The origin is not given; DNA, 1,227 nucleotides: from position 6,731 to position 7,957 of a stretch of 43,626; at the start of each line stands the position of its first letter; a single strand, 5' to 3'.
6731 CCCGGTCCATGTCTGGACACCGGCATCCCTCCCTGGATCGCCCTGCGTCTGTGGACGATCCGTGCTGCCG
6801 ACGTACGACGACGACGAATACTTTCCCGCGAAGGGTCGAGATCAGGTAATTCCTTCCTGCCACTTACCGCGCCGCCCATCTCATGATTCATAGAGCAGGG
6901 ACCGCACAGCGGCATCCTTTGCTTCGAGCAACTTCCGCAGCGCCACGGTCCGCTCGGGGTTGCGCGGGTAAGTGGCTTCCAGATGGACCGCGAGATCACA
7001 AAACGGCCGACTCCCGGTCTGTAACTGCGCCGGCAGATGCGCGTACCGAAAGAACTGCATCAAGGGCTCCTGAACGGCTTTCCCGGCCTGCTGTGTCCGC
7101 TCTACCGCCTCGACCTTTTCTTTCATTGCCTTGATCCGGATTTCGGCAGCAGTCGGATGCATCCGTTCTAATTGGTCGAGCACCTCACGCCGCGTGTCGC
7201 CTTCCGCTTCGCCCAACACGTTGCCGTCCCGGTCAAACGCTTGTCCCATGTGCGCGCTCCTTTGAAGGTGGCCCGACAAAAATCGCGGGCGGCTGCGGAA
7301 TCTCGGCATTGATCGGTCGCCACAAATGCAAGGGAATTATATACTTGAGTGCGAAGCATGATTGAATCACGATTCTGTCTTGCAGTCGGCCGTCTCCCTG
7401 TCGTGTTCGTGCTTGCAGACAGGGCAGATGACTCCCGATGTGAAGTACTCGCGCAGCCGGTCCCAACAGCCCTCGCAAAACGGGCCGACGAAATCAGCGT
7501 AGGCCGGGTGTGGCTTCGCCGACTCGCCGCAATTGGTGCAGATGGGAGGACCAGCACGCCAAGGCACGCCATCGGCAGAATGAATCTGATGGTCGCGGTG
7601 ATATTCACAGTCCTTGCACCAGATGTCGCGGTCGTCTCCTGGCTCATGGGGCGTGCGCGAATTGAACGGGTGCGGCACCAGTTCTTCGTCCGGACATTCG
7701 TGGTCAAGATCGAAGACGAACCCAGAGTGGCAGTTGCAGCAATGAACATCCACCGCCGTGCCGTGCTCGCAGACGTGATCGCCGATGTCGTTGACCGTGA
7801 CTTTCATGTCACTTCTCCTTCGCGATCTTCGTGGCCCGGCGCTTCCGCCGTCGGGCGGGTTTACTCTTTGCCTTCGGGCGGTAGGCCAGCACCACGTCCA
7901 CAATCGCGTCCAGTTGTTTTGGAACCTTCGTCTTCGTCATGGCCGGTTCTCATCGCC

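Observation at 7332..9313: IS1595-family element inside the phage early operon, carrying three coupled cargo ORFs, with ends related to the 464-bp element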

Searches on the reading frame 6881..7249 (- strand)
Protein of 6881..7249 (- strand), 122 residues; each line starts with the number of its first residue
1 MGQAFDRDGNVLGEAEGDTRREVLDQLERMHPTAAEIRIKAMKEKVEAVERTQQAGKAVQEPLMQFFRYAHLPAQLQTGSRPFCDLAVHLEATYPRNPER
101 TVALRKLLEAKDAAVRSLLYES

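Call 10: search_protein_families(library=pfam, proteins=[window:6881-7249:-], max_evalue=0.1)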
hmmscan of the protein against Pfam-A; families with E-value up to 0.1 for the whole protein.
window:6881-7249:- (122 aa): 0 families

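Call 21: search_protein_families(library=phrogs, proteins=[window:6881-7249:-], max_evalue=0.01)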
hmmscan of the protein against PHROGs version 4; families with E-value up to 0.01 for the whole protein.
window:6881-7249:- (122 aa): 2 families
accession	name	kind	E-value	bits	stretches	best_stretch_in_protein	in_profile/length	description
phrog_1761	-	unknown function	3.9e-28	99.5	1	38-120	57-139/148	-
phrog_5120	-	unknown function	1.4e-13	51.9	1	61-117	12-68/79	-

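Call 35: find_related_loci(query=window:6881-7249:-, collection=viral_contigs, flank=5000)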
Query window:6881-7249:- (122 aa) in viral_contigs; peptide patterns used: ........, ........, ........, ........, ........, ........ (x = any residue, [..] = any of these).
599 stretches matched a pattern (row limit reached: there are more); 584 encode a relative of the query (tblastn E <= 1e-3); the best 80 are kept; 80 distinct loci.
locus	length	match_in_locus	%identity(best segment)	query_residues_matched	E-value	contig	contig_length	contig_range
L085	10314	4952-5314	64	1-121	2e-47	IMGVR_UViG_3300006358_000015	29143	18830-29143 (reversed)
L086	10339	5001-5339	66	1-116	3e-45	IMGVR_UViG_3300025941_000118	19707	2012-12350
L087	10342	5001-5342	60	1-120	2e-41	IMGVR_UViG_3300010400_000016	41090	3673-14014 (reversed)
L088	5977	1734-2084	51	1-119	4e-31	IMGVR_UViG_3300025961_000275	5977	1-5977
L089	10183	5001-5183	72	60-120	8e-26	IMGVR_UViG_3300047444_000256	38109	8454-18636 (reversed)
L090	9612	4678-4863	73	60-121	1e-25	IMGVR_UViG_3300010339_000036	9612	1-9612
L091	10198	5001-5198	67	56-121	4e-25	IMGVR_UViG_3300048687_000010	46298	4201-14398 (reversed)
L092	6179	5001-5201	63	56-122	2e-24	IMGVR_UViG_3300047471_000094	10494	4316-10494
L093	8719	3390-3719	46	16-121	2e-24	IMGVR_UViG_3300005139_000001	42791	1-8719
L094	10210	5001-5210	66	50-119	2e-24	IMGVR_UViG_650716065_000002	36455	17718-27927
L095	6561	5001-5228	62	47-119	4e-24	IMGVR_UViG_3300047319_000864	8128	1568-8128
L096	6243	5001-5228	62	47-119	4e-24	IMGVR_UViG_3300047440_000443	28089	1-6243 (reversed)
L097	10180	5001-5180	70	63-122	4e-24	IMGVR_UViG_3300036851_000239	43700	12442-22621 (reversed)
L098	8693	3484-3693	66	52-121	4e-24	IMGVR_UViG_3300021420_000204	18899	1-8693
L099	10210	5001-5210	66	52-121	4e-24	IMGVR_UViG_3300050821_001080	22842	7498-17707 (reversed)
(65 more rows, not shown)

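Call 38: find_encoding_contigs(protein=window:6881-7249:-, flank=6000, max_places=6)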
Protein window:6881-7249:- (122 aa): 2 contigs read that carry it; 1 place shown.
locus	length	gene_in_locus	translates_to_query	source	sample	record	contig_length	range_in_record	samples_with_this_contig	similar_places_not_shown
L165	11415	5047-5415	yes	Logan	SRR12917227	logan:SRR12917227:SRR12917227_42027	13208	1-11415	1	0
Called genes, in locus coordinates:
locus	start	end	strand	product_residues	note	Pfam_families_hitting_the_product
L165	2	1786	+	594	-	?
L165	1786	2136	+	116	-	-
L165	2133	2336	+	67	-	-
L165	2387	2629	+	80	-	-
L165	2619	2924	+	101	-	PF12957:DUF3846 (weak)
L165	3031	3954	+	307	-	PF12760:Zn_ribbon_IS1595, PF12762:DDE_Tnp_IS1595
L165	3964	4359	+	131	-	PF27050:Phage_P22_Y8K6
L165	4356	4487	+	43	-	-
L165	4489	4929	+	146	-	-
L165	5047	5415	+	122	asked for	-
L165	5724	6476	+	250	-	-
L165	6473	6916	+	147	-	-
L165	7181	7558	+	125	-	PF06356:DUF1064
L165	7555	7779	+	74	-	-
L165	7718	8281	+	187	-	-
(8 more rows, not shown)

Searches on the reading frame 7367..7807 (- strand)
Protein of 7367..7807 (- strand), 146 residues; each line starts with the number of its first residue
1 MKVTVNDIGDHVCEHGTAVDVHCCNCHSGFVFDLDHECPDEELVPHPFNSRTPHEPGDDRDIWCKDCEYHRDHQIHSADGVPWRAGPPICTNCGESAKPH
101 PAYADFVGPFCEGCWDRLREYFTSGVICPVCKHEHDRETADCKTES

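Call 10: search_protein_families(library=pfam, proteins=[window:7367-7807:-], max_evalue=0.1)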
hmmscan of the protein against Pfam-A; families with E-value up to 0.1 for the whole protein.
window:7367-7807:- (146 aa): 0 families

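Call 21: search_protein_families(library=phrogs, proteins=[window:7367-7807:-], max_evalue=0.01)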
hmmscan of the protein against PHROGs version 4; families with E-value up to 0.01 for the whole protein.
window:7367-7807:- (146 aa): 0 families

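Call 39: find_encoding_contigs(protein=window:7367-7807:-, flank=6000, max_places=6)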
Protein window:7367-7807:- (146 aa): 2 contigs read that carry it; 1 place shown.
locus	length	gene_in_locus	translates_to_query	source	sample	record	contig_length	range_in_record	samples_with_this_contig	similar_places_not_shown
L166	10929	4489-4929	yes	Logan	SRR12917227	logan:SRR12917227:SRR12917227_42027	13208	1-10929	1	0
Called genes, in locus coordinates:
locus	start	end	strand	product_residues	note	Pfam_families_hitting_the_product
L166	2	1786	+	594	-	?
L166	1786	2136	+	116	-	-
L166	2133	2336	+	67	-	-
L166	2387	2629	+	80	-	-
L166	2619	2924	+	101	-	PF12957:DUF3846 (weak)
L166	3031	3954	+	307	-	PF12760:Zn_ribbon_IS1595, PF12762:DDE_Tnp_IS1595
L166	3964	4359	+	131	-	PF27050:Phage_P22_Y8K6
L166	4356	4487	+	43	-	-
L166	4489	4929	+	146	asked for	-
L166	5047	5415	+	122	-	-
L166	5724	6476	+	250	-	-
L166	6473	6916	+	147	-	-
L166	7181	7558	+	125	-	PF06356:DUF1064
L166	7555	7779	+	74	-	-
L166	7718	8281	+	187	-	-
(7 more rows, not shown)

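Call 48: search_protein_families(library=ncbifam, proteins=[window:7367-7807:-], max_evalue=0.01)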
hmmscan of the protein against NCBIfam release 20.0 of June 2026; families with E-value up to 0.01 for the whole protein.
window:7367-7807:- (146 aa): 0 families

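Call 49: find_homologous_proteins(query=window:7367-7807:-, max_evalue=0.001)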
Query window:7367-7807:- (146 aa): 69 proteins with E <= 0.001 among 73 candidates.
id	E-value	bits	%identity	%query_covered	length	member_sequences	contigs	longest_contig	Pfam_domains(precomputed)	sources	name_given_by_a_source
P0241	3.3e-62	228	88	73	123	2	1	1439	-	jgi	jgi:hypothetical protein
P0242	7.1e-45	171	87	53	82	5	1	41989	-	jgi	-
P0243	9.9e-37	145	88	45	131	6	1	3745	-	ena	-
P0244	1.6e-36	144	92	43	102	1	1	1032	-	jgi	jgi:hypothetical protein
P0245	3.9e-36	143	81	51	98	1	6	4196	-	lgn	-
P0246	6.3e-35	139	86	45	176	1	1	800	-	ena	-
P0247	1.0e-33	135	89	42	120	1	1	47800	-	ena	-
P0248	4.7e-33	133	74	56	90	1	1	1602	-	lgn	-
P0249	8.7e-33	132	79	49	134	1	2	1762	-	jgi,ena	-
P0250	2.4e-28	117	70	53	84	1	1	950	-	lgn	-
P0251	4.1e-27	113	73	45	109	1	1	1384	-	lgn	-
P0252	2.4e-26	111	84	38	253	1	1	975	-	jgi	jgi:hypothetical protein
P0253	3.2e-26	110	87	38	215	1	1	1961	-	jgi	jgi:hypothetical protein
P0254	4.3e-26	110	46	90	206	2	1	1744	-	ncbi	-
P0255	1.7e-24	105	83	40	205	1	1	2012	-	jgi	jgi:hypothetical protein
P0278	1.7e-14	72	79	29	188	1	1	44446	-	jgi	jgi:hypothetical protein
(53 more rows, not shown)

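Call 52: find_encoding_contigs(protein=P0242, flank=6000, max_places=2)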
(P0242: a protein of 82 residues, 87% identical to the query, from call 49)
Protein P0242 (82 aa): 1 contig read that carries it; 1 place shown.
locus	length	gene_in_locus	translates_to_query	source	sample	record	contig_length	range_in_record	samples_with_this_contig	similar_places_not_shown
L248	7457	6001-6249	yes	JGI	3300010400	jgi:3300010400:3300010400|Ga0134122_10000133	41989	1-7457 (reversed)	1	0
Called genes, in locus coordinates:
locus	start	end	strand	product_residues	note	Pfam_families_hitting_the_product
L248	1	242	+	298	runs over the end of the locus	PF00145:DNA_methylase (weak)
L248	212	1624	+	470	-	PF04851:ResIII, PF00270:DEAD, PF00271:Helicase_C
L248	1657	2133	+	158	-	-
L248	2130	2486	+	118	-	-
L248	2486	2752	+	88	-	-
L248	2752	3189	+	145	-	-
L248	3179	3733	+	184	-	-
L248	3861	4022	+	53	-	-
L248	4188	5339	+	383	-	PF05272:VapE-like_dom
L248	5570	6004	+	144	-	PF03592:Terminase_2 (weak)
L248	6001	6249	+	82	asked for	-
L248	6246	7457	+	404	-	?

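Call 53: find_encoding_contigs(protein=P0247, flank=6000, max_places=2)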
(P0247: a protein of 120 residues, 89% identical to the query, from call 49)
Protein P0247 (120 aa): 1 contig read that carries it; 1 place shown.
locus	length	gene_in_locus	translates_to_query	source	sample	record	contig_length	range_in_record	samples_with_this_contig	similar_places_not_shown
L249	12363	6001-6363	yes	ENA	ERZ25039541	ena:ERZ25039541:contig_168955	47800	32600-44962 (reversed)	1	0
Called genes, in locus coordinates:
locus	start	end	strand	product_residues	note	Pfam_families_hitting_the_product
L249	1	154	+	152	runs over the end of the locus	PF02735:Ku (weak)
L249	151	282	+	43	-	-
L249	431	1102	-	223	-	-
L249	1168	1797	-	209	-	-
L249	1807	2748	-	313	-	PF12728:HTH_17 (weak)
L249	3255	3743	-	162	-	-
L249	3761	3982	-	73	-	-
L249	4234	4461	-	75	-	-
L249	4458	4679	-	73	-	-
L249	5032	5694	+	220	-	PF12762:DDE_Tnp_IS1595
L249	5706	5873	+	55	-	-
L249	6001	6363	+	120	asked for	-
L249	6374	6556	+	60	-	-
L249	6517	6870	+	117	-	-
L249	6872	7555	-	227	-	-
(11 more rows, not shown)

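Call 54: find_encoding_contigs(protein=P0278, flank=6000, max_places=2)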
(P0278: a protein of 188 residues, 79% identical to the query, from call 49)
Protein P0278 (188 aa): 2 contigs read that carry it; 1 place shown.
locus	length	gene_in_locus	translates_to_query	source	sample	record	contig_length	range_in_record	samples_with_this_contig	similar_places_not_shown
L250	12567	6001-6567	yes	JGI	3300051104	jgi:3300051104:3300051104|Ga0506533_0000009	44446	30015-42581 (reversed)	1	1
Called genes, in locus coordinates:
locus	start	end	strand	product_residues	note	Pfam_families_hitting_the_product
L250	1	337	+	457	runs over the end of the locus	-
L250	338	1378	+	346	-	PF01555:N6_N4_Mtase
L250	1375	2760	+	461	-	PF00772:DnaB, PF13481:AAA_25, PF03796:DnaB_C, PF06745:ATPase (faint)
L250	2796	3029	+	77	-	-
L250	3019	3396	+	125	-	-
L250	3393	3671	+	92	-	-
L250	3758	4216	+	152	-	-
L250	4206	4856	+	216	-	-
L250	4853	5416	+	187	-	-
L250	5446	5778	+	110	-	-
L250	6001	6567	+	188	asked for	-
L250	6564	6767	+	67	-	-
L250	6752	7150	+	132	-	PF04447:dATP-dGTP_PPHyd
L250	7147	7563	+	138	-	-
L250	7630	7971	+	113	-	-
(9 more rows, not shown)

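Call 72: predict_structure(alignment_id=A3)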
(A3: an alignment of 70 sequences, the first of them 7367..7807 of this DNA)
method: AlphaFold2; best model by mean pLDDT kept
length: 146 residues; sequences in the alignment: 70
mean_pLDDT: 77.0   pTM: 0.41
mean pLDDT of the five models: 77.0, 75.8, 75.8, 75.7, 72.3
residues with pLDDT >= 90: 11; 70-90: 89; 50-70: 46; < 50: 0
segments of 3 or more residues with pLDDT < 50: none
pLDDT, mean of each block of 10 residues (from residue 1): 88 82 63 71 79 85 87 74 70 84 73 87 73 70 66
secondary structure, 60 per line:
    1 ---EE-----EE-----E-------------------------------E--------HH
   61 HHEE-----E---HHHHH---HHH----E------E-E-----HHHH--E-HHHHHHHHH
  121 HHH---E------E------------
elements in order: H59-62 H74-78 H104-107 H112-123

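Call 76: fold_search(model_id=the predicted structure, library=pdb)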
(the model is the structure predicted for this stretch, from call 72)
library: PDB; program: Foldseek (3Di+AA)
matches with E <= 10: 188; with E <= 0.001: 0
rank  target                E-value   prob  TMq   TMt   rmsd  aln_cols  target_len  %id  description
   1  2ysl_MODEL_1_A        6.2e-01  0.25  0.19  0.33   8.9        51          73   29  Solution structure of the RING domain (1-66) from tripartite motif-containing protein 31 (released 2007-10-09)
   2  8ams_D                6.2e-01  0.23  0.17  0.27   9.2        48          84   29  Complex of human TRIM2 RING domain, UBCH5C, and Ubiquitin (released 2023-11-15)
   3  8x7j_L                6.6e-01  0.33  0.17  0.39   8.3        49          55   20  Cryo-EM structures of RNF168/UbcH5c-Ub/nucleosomes complex determined by activity-based chemical trapping strategy (released 2024-08-07)
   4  2y43_B                6.6e-01  0.33  0.19  0.30   8.5        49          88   20  Rad18 ubiquitin ligase RING domain structure (released 2011-05-11)
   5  7zj3_A                7.1e-01  0.21  0.17  0.26   9.2        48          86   29  Structure of TRIM2 RING domain in complex with UBE2D1~Ub conjugate (released 2022-11-30)
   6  9fhl_C                7.1e-01  0.20  0.17  0.36   9.4        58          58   24  High-resolution cryo-EM structure of Saccharolobus solfataricus 30S ribosomal subunit bound to mRNA and initiator tRNA (released 2025-01-15)
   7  3rpg_B                8.1e-01  0.28  0.20  0.27   8.5        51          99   22  Bmi1/Ring1b-UbcH5c complex structure (released 2011-08-17)
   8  2y43_A                8.1e-01  0.15  0.20  0.30   9.0        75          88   16  Rad18 ubiquitin ligase RING domain structure (released 2011-05-11)
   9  9dby_K                8.1e-01  0.15  0.20  0.27   9.5        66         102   23  ncPRC1RYBP bound to singly modified H2AK119Ub nucleosome (released 2024-11-20)
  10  2h0d_A                8.7e-01  0.23  0.19  0.27   8.5        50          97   22  Structure of a Bmi-1-Ring1B Polycomb group ubiquitin ligase complex (released 2006-05-23)
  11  8aaf_e                8.7e-01  0.16  0.20  0.03   9.5        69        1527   17  Yeast RQC complex in state G (released 2023-03-08)
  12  3rpg_C                8.7e-01  0.08  0.17  0.23  11.7        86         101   19  Bmi1/Ring1b-UbcH5c complex structure (released 2011-08-17)
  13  5gm6_a                9.3e-01  0.18  0.19  0.21   9.2        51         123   27  Cryo-EM structure of the activated spliceosome (Bact complex) at 3.5 angstrom resolution (released 2016-09-21)
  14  7dvq_M                9.3e-01  0.06  0.17  0.14  22.1       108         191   20  Cryo-EM Structure of the Activated Human Minor Spliceosome (minor Bact Complex) (released 2021-03-31)
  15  4r8p_M                9.9e-01  0.21  0.18  0.26   8.7        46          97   24  Crystal structure of the Ring1B/Bmi1/UbcH5c PRC1 ubiquitylation module bound to the nucleosome core particle (released 2014-11-05)
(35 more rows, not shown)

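Call 95: search_protein_families(library=padloc, proteins=[window:7367-7807:-], max_evalue=0.01)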
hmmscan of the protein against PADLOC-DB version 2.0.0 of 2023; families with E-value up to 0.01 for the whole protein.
window:7367-7807:- (146 aa): 0 families
